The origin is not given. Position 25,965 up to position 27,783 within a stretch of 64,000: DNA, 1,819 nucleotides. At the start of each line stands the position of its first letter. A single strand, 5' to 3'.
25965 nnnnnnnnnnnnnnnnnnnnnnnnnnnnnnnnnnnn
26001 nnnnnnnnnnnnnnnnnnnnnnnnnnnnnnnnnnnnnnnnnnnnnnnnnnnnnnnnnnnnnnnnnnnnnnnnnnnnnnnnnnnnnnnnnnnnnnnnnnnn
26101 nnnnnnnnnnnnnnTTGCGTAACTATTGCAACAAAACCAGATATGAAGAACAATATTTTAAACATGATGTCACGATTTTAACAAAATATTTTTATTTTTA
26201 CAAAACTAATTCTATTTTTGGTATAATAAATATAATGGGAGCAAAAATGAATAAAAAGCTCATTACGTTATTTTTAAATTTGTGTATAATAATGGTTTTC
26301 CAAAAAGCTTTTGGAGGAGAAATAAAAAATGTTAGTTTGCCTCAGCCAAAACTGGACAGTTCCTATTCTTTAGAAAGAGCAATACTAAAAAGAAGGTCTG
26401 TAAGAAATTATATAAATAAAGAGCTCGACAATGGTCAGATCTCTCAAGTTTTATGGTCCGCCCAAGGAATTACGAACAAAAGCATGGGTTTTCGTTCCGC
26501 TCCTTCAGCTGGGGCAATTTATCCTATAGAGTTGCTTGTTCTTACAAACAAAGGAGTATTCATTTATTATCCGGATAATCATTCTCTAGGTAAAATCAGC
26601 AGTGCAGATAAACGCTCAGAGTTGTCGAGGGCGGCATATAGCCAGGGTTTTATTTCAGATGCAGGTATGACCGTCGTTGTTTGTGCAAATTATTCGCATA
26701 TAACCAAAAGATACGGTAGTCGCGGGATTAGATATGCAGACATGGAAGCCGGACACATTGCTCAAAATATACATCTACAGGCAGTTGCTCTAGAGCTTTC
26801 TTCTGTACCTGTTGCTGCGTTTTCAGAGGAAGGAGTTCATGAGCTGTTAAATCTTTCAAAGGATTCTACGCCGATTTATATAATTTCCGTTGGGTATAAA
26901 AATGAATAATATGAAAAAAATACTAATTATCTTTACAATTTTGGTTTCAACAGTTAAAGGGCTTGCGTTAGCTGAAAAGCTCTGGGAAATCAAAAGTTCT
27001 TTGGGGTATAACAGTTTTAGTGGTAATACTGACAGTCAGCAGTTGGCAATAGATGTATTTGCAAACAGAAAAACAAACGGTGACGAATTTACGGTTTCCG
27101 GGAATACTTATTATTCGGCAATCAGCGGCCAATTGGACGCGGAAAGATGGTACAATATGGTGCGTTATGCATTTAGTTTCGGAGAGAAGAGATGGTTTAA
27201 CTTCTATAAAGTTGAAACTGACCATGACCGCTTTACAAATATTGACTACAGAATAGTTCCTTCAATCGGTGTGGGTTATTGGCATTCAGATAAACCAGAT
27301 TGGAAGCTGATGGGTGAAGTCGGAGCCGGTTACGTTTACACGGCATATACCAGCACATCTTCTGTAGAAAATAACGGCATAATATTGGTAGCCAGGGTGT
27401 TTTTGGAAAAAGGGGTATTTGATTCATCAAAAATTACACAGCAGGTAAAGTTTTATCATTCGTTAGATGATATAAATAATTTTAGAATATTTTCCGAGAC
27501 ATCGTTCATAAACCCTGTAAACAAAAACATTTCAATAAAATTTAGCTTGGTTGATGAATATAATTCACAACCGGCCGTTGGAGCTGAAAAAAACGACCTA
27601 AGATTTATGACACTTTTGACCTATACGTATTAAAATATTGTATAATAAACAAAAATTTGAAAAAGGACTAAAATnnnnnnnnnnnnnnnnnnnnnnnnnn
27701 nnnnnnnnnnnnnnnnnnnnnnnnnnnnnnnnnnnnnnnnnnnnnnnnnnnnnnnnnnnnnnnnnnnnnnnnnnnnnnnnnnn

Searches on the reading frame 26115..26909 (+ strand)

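Call 12: search_protein_families(library=pfam, proteins=[window:26115-26909:+], max_evalue=0.00001)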
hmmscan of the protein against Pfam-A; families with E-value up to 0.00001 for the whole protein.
window:26115-26909:+ (264 aa): 1 family
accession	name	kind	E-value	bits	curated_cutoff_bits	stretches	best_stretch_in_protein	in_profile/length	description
PF00881.29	Nitroreductase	-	2.4e-27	96.6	23.5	1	90-261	1-167/167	Nitroreductase family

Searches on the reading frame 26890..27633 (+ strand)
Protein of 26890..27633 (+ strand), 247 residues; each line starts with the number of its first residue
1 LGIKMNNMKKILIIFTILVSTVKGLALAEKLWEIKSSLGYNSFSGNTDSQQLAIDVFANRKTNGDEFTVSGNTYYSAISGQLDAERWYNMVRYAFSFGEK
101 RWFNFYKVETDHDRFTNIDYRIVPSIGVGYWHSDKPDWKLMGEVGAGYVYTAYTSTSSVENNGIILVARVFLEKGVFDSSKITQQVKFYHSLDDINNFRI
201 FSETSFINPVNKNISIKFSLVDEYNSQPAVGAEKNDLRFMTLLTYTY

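Call 12: search_protein_families(library=pfam, proteins=[window:26890-27633:+], max_evalue=0.00001)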
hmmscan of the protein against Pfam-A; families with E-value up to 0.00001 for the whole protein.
window:26890-27633:+ (247 aa): 1 family
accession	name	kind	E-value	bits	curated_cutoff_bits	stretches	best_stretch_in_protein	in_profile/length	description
PF04338.18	DUF481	-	5.2e-36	125.1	21.1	1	37-247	2-210/210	Protein of unknown function, DUF481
